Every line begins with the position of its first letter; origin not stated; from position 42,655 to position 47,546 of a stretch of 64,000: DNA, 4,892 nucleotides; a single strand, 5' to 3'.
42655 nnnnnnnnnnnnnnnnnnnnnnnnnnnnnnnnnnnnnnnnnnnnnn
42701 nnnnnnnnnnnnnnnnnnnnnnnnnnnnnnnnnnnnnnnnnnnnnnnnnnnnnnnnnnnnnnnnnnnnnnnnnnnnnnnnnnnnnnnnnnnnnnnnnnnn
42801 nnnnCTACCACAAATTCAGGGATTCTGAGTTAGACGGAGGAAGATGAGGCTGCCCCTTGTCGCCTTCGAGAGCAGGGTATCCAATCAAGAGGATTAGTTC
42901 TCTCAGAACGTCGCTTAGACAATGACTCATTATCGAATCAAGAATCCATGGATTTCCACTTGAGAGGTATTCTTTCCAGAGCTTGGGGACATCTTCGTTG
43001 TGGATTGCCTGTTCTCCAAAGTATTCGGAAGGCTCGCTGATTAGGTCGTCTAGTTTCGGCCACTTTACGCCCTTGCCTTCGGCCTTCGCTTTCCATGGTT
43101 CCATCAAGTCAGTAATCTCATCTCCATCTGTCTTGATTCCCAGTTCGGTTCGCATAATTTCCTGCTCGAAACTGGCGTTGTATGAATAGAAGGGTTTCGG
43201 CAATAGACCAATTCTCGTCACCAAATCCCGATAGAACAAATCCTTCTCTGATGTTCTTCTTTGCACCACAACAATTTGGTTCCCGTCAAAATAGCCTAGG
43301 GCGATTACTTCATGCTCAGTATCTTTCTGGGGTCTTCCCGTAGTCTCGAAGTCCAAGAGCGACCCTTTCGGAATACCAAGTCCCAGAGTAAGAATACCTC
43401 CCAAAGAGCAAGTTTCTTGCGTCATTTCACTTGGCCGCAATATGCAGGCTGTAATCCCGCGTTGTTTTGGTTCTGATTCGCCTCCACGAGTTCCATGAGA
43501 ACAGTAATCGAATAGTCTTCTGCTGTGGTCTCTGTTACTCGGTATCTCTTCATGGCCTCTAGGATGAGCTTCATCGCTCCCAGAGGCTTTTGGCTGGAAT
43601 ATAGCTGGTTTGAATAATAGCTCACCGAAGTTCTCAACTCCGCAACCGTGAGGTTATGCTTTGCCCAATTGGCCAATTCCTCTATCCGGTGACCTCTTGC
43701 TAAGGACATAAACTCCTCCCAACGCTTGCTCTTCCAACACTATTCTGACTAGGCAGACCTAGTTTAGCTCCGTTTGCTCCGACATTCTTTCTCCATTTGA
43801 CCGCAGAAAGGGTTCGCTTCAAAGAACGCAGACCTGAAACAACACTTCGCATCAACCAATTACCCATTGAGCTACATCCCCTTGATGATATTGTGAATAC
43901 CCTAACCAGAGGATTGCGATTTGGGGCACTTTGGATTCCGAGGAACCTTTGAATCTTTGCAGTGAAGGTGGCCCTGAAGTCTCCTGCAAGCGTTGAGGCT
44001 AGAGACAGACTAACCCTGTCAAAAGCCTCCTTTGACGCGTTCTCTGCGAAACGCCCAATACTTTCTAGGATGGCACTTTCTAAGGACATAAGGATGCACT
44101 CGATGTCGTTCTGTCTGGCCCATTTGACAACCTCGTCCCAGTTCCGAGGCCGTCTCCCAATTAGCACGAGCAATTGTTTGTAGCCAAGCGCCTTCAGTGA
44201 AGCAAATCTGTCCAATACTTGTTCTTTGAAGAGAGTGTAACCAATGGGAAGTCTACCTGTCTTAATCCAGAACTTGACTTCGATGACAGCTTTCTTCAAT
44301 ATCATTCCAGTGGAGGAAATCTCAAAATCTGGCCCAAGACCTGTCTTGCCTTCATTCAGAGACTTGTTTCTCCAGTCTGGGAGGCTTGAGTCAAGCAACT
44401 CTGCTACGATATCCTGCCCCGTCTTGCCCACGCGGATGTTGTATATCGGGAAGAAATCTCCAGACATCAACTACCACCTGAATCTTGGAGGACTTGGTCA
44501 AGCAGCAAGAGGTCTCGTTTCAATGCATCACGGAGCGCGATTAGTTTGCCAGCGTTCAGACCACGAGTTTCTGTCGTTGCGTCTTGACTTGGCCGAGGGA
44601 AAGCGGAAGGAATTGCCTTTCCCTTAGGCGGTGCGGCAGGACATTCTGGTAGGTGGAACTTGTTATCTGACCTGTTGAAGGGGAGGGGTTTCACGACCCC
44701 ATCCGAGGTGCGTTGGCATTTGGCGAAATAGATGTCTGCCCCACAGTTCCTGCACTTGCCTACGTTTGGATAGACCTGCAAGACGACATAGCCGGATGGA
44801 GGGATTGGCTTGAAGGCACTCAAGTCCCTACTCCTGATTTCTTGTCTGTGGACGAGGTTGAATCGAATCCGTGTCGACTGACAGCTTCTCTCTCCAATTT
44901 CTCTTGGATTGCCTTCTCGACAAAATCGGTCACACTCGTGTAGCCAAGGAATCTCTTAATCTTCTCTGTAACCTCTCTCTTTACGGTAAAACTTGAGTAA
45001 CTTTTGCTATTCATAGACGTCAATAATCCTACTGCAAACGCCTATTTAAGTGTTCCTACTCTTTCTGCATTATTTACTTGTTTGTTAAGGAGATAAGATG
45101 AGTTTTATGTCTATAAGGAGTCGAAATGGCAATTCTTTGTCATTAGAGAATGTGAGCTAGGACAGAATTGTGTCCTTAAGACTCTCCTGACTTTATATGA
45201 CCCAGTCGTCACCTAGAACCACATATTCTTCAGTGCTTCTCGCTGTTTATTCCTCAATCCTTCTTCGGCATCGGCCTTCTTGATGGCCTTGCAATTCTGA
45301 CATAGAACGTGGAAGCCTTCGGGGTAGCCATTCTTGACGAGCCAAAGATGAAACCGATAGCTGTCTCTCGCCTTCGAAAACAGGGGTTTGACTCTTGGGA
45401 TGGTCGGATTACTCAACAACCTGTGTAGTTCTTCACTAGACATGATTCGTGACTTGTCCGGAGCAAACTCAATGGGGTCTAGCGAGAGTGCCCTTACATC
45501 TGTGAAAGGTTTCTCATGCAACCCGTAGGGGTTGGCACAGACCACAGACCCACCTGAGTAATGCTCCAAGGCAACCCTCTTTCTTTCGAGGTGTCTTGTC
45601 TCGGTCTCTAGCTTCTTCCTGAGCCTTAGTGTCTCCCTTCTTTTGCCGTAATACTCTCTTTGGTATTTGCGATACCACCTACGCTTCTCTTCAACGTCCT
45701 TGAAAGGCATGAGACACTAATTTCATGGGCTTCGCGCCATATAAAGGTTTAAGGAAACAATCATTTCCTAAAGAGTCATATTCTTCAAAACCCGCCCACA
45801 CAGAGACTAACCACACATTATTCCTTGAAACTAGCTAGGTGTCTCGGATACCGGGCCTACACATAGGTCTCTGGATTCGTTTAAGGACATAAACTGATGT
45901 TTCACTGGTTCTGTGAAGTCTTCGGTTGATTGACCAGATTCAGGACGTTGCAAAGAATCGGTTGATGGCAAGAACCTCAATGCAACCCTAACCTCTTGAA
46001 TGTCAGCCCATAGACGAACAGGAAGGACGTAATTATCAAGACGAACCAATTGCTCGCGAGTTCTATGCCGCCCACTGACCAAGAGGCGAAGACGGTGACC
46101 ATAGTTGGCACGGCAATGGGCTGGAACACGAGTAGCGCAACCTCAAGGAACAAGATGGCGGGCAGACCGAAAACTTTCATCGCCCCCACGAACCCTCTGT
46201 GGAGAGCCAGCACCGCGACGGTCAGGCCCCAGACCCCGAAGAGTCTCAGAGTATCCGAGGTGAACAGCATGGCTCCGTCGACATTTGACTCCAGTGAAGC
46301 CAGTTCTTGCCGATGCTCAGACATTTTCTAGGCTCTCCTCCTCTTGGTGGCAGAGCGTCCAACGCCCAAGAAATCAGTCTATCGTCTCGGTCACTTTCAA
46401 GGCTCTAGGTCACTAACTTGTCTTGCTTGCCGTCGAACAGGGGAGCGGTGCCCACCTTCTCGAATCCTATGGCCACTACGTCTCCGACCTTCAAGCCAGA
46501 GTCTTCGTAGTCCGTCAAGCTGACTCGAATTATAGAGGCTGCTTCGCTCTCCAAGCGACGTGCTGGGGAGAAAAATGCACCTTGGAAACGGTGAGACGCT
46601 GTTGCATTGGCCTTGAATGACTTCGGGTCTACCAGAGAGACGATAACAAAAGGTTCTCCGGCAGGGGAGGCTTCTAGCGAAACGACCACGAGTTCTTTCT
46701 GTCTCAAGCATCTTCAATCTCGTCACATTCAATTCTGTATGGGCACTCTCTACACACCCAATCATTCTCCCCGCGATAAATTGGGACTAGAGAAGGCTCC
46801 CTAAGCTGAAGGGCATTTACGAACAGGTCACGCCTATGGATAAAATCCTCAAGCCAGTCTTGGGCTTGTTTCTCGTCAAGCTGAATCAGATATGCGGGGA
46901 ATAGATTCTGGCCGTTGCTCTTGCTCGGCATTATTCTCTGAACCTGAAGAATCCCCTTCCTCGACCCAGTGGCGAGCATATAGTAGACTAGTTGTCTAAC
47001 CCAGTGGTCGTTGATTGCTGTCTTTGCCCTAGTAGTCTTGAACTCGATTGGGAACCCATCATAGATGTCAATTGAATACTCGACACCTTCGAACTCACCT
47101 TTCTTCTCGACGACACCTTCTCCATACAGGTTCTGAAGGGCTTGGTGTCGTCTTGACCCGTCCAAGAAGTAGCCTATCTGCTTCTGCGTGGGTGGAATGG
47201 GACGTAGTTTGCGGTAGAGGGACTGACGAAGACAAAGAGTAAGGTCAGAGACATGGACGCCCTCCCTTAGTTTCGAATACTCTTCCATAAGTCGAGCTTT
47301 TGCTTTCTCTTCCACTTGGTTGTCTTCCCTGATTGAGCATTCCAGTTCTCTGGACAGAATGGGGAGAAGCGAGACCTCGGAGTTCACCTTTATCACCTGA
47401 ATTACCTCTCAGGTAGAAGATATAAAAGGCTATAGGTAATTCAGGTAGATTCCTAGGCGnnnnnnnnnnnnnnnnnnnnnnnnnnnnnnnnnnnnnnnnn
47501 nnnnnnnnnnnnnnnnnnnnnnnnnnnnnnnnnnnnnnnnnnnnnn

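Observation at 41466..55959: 14.4-kb integrated element at a tRNA gene, bounded by a perfect 24-bp direct repeat, with cargo almost entirely nuclease/defence-like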

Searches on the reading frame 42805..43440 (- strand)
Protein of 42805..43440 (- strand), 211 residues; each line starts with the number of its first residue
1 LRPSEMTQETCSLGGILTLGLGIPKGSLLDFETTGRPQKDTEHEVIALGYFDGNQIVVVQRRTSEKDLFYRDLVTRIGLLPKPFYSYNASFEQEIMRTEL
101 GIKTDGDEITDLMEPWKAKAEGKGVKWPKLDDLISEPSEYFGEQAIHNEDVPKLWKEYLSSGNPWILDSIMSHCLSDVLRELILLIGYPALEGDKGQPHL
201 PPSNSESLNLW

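Call 11: search_protein_families(library=pfam, max_evalue=0.01, proteins=[window:42805-43440:-])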
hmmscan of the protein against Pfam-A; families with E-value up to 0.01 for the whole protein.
window:42805-43440:- (211 aa): 1 family
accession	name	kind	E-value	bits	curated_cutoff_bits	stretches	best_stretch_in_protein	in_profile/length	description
PF13482.12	RNase_H_2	-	1.4e-10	41.8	22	1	29-180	3-156/165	RNase_H superfamily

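Call 13: search_protein_families(library=padloc, max_evalue=0.01, proteins=[window:42805-43440:-])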
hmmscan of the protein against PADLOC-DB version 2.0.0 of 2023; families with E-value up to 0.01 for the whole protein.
window:42805-43440:- (211 aa): 1 family
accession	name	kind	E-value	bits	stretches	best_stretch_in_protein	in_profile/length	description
PDLC01247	DEDDh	-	0.00021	20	0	72-135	65-117/139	"CAS-I,CAS-II,CAS-III,CAS-IV,CAS-V,CAS-VI; associated"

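Call 14: search_protein_families(library=phrogs, max_evalue=0.01, proteins=[window:42805-43440:-])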
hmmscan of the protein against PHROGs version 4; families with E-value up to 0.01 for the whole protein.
window:42805-43440:- (211 aa): 0 families

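Call 39: search_protein_families(library=ncbifam, max_evalue=0.1, proteins=[window:42805-43440:-])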
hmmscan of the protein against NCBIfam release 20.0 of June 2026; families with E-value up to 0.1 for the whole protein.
window:42805-43440:- (211 aa): 0 families

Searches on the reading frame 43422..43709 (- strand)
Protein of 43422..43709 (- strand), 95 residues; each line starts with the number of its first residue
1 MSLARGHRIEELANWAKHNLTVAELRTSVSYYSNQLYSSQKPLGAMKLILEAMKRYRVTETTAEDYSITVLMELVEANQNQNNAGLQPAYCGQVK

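Call 11: search_protein_families(library=pfam, max_evalue=0.01, proteins=[window:43422-43709:-])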
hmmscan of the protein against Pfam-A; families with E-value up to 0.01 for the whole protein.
window:43422-43709:- (95 aa): 0 families

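Call 14: search_protein_families(library=phrogs, max_evalue=0.01, proteins=[window:43422-43709:-])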
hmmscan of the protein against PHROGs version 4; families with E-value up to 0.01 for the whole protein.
window:43422-43709:- (95 aa): 0 families

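Call 32: search_protein_families(library=pfam, max_evalue=5, proteins=[window:43422-43709:-])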
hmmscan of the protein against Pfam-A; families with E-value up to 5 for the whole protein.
window:43422-43709:- (95 aa): 1 family
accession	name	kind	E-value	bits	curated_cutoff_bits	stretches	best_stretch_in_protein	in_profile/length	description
PF25808.1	TPR_LAA1_C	-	0.023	15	27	1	26-80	74-126/160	LAA1-like, C-terminal TPR repeats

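Call 53: search_protein_families(library=padloc, max_evalue=0.05, proteins=[window:43422-43709:-])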
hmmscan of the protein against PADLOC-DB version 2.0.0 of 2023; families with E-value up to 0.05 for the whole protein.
window:43422-43709:- (95 aa): 1 family
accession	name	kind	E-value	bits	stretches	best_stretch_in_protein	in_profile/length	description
PDLC01211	Cmr5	-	0.018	13.1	1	21-80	44-97/127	CAS-III-B; effector_SS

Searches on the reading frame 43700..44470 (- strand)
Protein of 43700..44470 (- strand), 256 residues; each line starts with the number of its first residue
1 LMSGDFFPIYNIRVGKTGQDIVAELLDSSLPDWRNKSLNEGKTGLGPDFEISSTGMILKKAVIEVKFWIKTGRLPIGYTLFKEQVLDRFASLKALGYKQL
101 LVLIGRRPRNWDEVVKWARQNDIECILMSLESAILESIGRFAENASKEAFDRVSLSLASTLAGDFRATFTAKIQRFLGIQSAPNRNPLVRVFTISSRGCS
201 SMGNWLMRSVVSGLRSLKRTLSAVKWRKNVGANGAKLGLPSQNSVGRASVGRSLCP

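Call 11: search_protein_families(library=pfam, max_evalue=0.01, proteins=[window:43700-44470:-])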
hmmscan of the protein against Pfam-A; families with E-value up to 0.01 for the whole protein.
window:43700-44470:- (256 aa): 0 families

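Call 13: search_protein_families(library=padloc, max_evalue=0.01, proteins=[window:43700-44470:-])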
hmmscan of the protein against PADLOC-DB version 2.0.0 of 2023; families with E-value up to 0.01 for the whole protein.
window:43700-44470:- (256 aa): 0 families

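Call 14: search_protein_families(library=phrogs, max_evalue=0.01, proteins=[window:43700-44470:-])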
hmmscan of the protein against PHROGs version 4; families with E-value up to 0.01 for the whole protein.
window:43700-44470:- (256 aa): 0 families

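Call 32: search_protein_families(library=pfam, max_evalue=5, proteins=[window:43700-44470:-])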
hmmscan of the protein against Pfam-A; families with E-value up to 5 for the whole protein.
window:43700-44470:- (256 aa): 0 families

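Call 39: search_protein_families(library=ncbifam, max_evalue=0.1, proteins=[window:43700-44470:-])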
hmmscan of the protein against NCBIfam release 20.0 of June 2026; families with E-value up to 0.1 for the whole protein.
window:43700-44470:- (256 aa): 1 family
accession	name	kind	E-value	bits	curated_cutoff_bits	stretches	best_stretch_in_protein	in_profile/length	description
NF004386.0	PRK05749.1-2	equivalog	0.082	11.6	524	1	83-126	246-287/433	lipid IV(A) 3-deoxy-D-manno-octulosonic acid transferase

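Call 45: search_solved_structures(query=window:43700-44470:-, max_evalue=10)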
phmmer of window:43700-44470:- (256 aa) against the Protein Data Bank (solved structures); distinct sequences matched with E-value up to 10: 1.
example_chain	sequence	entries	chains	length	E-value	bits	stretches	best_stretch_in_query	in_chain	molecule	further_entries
7e7m_A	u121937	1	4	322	0.45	13.4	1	41-146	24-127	D-ribose ABC transporter substrate-binding protein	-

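Call 57: find_related_loci(query=window:43700-44470:-, collection=viral_contigs, flank=10000)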
Query window:43700-44470:- (256 aa) in viral_contigs; peptide patterns used: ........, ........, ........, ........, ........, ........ (x = any residue, [..] = any of these).
7 stretches matched a pattern, but none encodes a relative of the query by tblastn (E <= 1e-3).

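Call 65: find_homologous_proteins(query=window:43700-44470:-, max_evalue=0.001)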
Query window:43700-44470:-: 1011 candidates shared short words with the query, none scored E <= 0.001.

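Call 87: predict_structure(protein=window:43700-44470:-)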
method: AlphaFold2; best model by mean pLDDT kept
length: 256 residues; sequences in the alignment: 1
mean_pLDDT: 35.9   pTM: 0.27
mean pLDDT of the five models: 35.9, 34.3, 34.1, 30.6, 28.7
residues with pLDDT >= 90: 0; 70-90: 0; 50-70: 12; < 50: 244
segments of 3 or more residues with pLDDT < 50: 1-110, 121-230, 232-235, 243-256
pLDDT, mean of each block of 10 residues (from residue 1): 24 30 37 33 27 23 25 32 38 42 42 52 44 37 34 30 36 34 32 36 42 41 41 48 43 34
secondary structure, 60 per line:
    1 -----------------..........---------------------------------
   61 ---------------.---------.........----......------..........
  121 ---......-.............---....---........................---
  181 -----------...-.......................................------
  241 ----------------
elements in order: H18-27 H86-94 E99-104 H111-120 E124-129 H131-143 H147-150 H154-177 E192-194 H196-234

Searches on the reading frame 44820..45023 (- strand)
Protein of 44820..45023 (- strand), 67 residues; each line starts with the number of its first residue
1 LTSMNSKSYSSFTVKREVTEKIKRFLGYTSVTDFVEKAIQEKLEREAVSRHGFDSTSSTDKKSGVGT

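Call 11: search_protein_families(library=pfam, max_evalue=0.01, proteins=[window:44820-45023:-])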
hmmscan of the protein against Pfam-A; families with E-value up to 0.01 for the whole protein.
window:44820-45023:- (67 aa): 0 families

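Call 14: search_protein_families(library=phrogs, max_evalue=0.01, proteins=[window:44820-45023:-])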
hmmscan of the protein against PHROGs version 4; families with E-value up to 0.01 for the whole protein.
window:44820-45023:- (67 aa): 1 family
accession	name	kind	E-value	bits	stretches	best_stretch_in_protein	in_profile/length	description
phrog_13890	-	unknown function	0.0018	19.2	1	14-50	24-62/73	-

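Call 32: search_protein_families(library=pfam, max_evalue=5, proteins=[window:44820-45023:-])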
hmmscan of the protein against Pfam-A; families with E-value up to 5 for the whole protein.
window:44820-45023:- (67 aa): 2 families
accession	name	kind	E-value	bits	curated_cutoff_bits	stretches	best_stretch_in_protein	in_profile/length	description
PF07704.17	PSK_trans_fac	-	0.035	15.4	28.3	1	18-48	13-42/82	Rv0623-like transcription factor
PF16805.11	Trans_coact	-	0.045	14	25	1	28-57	38-67/73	Phage late-transcription coactivator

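Call 53: search_protein_families(library=padloc, max_evalue=0.05, proteins=[window:44820-45023:-])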
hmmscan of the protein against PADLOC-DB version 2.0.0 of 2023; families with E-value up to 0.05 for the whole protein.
window:44820-45023:- (67 aa): 1 family
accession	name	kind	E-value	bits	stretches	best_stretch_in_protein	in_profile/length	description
PDLC02360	PrrC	-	0.007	13.4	1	12-49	274-310/372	PrrC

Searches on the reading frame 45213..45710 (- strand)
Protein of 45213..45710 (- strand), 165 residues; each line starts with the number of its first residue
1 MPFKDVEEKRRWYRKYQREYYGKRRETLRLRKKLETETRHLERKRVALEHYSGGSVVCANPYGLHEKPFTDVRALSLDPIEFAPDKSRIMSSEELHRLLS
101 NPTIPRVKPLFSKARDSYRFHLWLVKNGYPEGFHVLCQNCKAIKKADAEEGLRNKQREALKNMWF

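Call 11: search_protein_families(library=pfam, max_evalue=0.01, proteins=[window:45213-45710:-])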
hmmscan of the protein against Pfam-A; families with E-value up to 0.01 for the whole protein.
window:45213-45710:- (165 aa): 0 families

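Call 13: search_protein_families(library=padloc, max_evalue=0.01, proteins=[window:45213-45710:-])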
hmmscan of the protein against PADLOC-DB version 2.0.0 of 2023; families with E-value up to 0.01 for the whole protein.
window:45213-45710:- (165 aa): 0 families

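Call 14: search_protein_families(library=phrogs, max_evalue=0.01, proteins=[window:45213-45710:-])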
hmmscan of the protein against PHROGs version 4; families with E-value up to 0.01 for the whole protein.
window:45213-45710:- (165 aa): 0 families

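Call 32: search_protein_families(library=pfam, max_evalue=5, proteins=[window:45213-45710:-])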
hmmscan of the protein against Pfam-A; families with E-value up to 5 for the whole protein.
window:45213-45710:- (165 aa): 0 families

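Call 39: search_protein_families(library=ncbifam, max_evalue=0.1, proteins=[window:45213-45710:-])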
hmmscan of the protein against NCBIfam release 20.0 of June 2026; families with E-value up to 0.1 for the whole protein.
window:45213-45710:- (165 aa): 0 families

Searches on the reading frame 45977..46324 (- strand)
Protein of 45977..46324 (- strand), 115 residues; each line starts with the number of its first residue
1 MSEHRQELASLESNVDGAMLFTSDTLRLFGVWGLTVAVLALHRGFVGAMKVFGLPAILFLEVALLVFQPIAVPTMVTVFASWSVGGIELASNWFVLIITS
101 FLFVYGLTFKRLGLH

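Call 11: search_protein_families(library=pfam, max_evalue=0.01, proteins=[window:45977-46324:-])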
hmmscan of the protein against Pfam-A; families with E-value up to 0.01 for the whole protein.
window:45977-46324:- (115 aa): 0 families

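Call 14: search_protein_families(library=phrogs, max_evalue=0.01, proteins=[window:45977-46324:-])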
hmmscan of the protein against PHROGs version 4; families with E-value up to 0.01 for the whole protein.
window:45977-46324:- (115 aa): 0 families

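Call 53: search_protein_families(library=padloc, max_evalue=0.05, proteins=[window:45977-46324:-])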
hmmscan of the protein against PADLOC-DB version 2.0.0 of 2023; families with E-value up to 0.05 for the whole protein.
window:45977-46324:- (115 aa): 0 families

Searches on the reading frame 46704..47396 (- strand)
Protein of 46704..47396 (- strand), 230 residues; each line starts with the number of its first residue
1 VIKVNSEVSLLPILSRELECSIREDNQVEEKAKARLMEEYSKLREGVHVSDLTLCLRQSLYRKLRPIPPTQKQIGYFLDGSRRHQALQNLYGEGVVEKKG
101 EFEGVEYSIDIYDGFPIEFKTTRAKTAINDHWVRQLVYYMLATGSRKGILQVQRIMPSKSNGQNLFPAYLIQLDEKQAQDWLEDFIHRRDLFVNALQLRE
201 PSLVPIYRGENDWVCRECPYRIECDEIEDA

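Call 11: search_protein_families(library=pfam, max_evalue=0.01, proteins=[window:46704-47396:-])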
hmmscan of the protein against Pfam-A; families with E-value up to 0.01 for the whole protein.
window:46704-47396:- (230 aa): 1 family
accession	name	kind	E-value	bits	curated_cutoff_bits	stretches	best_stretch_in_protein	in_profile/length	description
PF12705.13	PDDEXK_1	-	0.00045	20.7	22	1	117-224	141-246/247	PD-(D/E)XK nuclease superfamily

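Call 13: search_protein_families(library=padloc, max_evalue=0.01, proteins=[window:46704-47396:-])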
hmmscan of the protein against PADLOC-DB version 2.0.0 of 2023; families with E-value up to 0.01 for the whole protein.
window:46704-47396:- (230 aa): 4 families
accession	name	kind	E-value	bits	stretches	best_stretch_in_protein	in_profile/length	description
PDLC00943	Cas4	-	2.7e-05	22.2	1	49-148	6-114/180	CRISPR-associated protein Cas4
PDLC00944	Cas4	-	0.0002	19.6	1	49-148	6-114/177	Cas4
PDLC01250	Cas4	-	0.00022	19.5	1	107-224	64-167/168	"CAS-I,CAS-II,CAS-III,CAS-IV,CAS-V,CAS-VI; acquisition_associated"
PDLC01447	Cas4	-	0.0022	16.5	0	45-152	6-104/161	"CAS-I,CAS-II,CAS-III,CAS-IV,CAS-V,CAS-VI; acquisition_associated"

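Call 14: search_protein_families(library=phrogs, max_evalue=0.01, proteins=[window:46704-47396:-])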
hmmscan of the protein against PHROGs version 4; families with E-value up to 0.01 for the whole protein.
window:46704-47396:- (230 aa): 1 family
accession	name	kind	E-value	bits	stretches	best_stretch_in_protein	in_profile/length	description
phrog_1706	-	DNA, RNA and nucleotide metabolism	5.3e-14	53.3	1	31-225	23-243/293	CRISPR/Cas system associated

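Call 39: search_protein_families(library=ncbifam, max_evalue=0.1, proteins=[window:46704-47396:-])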
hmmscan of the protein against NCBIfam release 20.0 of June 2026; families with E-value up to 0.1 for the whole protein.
window:46704-47396:- (230 aa): 3 families
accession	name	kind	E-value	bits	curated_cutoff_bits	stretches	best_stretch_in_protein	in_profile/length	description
TIGR00372.1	cas4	equivalog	0.0001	22.2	65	1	49-148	6-114/180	CRISPR-associated protein Cas4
NF033777.1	M_group_A_cterm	equivalog_domain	0.03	13.9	400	1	14-92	21-96/218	M protein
NF003784.0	PRK05377.1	equivalog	0.032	13.6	392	1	8-69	170-232/297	fructose bisphosphate aldolase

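Call 56: find_related_loci(query=window:46704-47396:-, collection=viral_contigs, flank=10000)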
Query window:46704-47396:- (230 aa) in viral_contigs; peptide patterns used: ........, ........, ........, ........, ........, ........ (x = any residue, [..] = any of these).
1 stretches matched a pattern, but none encodes a relative of the query by tblastn (E <= 1e-3).

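Call 85: search_solved_structures(query=window:46704-47396:-, max_evalue=1)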
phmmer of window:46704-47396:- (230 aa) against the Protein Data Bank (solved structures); distinct sequences matched with E-value up to 1: 0.

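Call 98: search_dna_similar(query=window:46704-47396:-, collection=phages, mode=protein, max_rows=10, max_evalue=0.001)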
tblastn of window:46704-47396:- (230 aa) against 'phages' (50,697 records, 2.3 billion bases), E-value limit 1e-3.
No match.
